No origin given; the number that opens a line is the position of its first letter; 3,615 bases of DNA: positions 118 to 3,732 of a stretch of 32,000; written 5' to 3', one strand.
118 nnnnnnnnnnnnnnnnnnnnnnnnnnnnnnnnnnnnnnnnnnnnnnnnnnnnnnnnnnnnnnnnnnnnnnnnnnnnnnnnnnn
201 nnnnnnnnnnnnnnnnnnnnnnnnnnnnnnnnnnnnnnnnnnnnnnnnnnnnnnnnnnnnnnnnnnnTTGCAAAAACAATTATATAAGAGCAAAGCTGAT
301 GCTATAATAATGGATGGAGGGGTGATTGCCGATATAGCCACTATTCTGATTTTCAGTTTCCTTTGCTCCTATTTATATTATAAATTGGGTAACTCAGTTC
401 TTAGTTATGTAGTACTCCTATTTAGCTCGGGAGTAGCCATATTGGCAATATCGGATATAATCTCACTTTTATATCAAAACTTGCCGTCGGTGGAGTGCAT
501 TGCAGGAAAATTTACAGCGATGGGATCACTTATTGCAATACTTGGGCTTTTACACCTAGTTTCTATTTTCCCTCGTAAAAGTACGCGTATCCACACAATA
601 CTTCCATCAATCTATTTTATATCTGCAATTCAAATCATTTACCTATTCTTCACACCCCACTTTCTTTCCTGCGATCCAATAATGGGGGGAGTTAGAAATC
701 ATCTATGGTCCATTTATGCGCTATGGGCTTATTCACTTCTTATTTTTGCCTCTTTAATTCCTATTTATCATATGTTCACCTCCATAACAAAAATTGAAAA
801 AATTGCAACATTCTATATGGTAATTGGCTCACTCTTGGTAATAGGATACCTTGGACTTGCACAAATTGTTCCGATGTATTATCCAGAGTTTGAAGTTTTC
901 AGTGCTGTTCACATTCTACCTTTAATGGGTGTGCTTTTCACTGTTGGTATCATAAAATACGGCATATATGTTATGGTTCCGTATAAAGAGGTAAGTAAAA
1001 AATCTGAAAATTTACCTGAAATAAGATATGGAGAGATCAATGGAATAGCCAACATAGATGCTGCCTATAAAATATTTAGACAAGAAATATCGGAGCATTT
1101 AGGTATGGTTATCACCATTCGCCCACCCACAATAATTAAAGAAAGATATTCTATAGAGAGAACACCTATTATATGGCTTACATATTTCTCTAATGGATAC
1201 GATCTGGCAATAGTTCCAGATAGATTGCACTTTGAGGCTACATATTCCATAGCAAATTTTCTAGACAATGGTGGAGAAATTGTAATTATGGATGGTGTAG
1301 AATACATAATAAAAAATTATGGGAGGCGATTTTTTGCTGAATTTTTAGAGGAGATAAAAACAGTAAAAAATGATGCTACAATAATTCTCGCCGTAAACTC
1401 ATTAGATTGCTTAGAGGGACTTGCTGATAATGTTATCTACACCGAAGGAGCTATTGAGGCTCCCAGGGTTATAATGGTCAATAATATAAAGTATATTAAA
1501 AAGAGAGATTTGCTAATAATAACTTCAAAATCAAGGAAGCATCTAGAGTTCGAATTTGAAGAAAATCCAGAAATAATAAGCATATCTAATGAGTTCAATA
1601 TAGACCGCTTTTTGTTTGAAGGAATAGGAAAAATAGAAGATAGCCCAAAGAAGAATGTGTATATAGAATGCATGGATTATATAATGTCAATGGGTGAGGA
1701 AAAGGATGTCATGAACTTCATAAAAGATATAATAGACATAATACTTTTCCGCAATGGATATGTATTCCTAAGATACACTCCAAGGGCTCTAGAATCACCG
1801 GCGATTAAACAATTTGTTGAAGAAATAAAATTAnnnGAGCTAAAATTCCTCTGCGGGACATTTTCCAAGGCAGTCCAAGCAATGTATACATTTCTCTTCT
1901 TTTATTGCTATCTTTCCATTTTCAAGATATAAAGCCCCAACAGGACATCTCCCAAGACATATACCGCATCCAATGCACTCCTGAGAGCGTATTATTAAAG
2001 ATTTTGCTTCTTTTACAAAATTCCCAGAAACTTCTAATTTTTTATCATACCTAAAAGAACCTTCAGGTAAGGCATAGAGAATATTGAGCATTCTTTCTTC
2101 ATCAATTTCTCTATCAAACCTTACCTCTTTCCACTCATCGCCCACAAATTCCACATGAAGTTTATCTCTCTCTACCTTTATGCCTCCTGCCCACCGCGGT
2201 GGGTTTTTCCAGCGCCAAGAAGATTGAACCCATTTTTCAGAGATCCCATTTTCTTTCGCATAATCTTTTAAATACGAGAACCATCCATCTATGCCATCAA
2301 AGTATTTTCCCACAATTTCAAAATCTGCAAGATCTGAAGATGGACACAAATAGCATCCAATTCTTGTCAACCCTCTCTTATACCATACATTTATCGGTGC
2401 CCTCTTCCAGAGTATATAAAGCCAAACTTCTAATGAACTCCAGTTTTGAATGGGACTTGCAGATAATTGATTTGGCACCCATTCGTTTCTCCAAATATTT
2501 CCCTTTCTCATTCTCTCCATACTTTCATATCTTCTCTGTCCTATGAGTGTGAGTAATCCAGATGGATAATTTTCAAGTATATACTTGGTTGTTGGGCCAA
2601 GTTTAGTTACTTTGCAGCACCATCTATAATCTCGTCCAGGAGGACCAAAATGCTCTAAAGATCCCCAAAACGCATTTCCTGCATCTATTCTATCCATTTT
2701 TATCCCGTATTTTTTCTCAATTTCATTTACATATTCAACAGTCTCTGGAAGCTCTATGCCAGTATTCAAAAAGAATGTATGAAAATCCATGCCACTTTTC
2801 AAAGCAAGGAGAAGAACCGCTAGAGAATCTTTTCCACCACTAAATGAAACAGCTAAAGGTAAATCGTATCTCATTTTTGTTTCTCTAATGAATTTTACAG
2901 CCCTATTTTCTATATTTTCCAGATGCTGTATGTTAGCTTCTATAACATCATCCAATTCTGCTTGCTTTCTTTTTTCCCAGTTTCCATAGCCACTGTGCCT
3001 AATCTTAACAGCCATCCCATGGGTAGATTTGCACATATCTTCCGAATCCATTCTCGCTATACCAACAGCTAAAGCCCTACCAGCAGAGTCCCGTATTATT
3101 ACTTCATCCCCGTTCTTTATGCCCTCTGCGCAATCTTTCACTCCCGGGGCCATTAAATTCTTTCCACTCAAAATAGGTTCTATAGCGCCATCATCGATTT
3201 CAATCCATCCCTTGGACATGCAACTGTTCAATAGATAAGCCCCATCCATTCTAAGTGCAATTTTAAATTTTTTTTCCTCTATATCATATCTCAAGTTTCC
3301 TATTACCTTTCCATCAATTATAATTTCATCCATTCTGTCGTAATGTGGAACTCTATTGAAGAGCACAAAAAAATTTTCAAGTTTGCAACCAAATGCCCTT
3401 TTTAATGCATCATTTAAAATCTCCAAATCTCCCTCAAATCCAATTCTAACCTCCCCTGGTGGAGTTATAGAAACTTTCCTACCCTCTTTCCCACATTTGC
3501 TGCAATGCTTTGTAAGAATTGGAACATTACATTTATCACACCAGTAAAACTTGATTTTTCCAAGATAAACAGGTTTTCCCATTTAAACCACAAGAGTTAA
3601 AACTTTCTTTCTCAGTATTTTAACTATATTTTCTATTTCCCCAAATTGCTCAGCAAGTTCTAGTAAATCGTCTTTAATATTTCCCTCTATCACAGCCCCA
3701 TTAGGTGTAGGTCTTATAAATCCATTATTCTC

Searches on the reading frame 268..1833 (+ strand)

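Call 8: search_protein_families(library=pfam, proteins=[window:268-1833:+], max_evalue=0.01)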
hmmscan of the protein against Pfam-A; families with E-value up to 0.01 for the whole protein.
window:268-1833:+ (522 aa): 1 family
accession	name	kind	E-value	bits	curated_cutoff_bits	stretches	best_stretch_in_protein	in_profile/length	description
PF05763.18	DUF835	-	2e-18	66.9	33.1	2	264-377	6-120/136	Protein of unknown function (DUF835)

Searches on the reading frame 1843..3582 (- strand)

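Call 8: search_protein_families(library=pfam, proteins=[window:1843-3582:-], max_evalue=0.01)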
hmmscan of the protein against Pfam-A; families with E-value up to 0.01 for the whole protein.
window:1843-3582:- (580 aa): 11 families
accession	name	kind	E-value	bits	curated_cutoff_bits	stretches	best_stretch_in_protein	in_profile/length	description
PF01507.26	PAPS_reduct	-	1.8e-42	145.8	22.5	1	243-415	2-174/175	Phosphoadenosine phosphosulfate reductase domain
PF01472.26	PUA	-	1.6e-23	82.9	24.8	1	125-196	1-72/74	PUA domain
PF12838.12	Fer4_7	-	2.3e-08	34.8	27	2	536-577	2-50/52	4Fe-4S dicluster domain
PF13237.11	Fer4_10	-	1e-07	32.2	25.5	1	530-576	3-53/53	4Fe-4S dicluster domain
PF13187.11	Fer4_9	-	3.7e-06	27.3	27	1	535-577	1-49/52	4Fe-4S dicluster domain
PF00037.32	Fer4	-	4e-05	23.7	21.1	1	532-552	4-24/24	4Fe-4S binding domain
PF13746.11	Fer4_18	-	0.00053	20.6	27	1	490-575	16-95/114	4Fe-4S dicluster domain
PF12837.12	Fer4_6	-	0.0025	18.1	25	1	557-577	1-21/24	4Fe-4S binding domain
PF12797.12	Fer4_2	-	0.0026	18.1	24.5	1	557-577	2-22/22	4Fe-4S binding domain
PF06508.19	QueC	-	0.0036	17.3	22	1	245-300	4-59/210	Queuosine biosynthesis protein QueC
PF14697.11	Fer4_21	-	0.0046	17.5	35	1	527-550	32-56/59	4Fe-4S dicluster domain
